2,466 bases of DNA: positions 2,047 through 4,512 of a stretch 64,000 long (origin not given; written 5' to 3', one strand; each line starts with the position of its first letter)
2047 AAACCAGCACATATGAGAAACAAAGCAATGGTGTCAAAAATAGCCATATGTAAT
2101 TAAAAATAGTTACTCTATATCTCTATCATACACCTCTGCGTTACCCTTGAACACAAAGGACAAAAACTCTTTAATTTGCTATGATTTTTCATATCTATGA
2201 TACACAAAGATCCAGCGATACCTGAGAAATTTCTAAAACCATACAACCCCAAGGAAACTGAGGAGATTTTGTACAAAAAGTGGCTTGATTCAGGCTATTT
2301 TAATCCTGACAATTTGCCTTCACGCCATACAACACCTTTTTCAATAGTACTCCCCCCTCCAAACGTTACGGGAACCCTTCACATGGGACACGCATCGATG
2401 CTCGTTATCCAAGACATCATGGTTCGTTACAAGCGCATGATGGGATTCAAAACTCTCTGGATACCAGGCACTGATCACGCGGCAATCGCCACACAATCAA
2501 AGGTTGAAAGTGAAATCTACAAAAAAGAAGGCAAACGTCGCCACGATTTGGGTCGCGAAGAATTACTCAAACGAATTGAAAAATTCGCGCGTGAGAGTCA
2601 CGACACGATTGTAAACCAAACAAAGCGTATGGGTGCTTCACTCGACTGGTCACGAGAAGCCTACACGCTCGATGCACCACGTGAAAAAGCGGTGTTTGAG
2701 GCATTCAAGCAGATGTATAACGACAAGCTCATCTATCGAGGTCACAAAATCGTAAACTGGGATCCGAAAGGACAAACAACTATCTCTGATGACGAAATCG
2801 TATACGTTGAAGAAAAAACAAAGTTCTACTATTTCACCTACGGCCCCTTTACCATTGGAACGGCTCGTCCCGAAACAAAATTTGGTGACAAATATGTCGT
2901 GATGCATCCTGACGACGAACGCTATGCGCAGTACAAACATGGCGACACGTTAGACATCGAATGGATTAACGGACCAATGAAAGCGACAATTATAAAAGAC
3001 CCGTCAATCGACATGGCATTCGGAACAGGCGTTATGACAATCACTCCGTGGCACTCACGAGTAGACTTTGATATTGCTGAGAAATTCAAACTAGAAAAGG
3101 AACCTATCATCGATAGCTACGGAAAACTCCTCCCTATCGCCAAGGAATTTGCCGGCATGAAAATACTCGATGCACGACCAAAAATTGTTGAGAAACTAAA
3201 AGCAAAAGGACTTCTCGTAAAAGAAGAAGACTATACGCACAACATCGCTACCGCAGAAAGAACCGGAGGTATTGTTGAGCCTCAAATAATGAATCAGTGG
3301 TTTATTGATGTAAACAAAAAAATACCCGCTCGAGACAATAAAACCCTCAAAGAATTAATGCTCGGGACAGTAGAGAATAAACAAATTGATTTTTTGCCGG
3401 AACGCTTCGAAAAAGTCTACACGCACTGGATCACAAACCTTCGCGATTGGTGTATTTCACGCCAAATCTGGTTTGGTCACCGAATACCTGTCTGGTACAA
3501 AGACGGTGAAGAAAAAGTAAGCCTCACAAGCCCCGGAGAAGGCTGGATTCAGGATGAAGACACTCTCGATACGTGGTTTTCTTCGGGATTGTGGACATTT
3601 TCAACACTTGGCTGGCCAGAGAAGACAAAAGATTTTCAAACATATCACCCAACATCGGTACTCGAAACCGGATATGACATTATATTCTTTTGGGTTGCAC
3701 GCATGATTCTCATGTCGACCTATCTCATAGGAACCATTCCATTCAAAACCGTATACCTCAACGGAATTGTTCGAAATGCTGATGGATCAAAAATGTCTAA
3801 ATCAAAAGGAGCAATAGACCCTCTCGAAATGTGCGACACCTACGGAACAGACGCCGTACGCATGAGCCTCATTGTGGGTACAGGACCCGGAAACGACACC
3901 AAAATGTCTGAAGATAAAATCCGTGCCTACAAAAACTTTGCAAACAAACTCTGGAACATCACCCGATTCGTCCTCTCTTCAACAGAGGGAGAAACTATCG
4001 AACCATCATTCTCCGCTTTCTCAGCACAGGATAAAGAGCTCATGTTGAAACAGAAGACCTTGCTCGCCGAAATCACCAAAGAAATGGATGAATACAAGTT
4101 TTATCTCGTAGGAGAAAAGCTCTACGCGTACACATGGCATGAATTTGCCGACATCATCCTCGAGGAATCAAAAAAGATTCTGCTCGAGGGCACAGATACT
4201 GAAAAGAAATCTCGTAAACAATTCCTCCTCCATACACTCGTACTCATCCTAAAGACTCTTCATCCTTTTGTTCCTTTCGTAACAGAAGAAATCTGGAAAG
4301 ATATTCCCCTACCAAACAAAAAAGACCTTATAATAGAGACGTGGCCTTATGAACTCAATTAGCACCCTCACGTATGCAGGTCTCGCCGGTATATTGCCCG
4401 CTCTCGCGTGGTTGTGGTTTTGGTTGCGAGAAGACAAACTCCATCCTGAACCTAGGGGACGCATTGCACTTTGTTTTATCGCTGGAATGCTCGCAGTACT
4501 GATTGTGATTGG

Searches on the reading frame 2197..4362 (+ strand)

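Call 5: search_protein_families(library=pfam, proteins=[window:2197-4362:+], max_evalue=0.01)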
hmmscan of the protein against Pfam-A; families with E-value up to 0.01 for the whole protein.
window:2197-4362:+ (721 aa): 4 families
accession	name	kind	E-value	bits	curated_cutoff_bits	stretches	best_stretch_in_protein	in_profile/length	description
PF00133.28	tRNA-synt_1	-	3.5e-127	425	22.7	2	25-444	2-257/414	tRNA synthetases class I (I, L, M and V)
PF08264.19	Anticodon_1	-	1.9e-19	70.4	25.1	1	612-717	1-105/148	Anticodon-binding domain of tRNA ligase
PF09334.17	tRNA-synt_1g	-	7.5e-18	64.9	20.1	2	55-106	8-59/391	tRNA synthetases class I (M)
PF21734.3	10_blade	-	0.007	16.2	27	0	168-256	119-210/345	10-bladed beta propeller domain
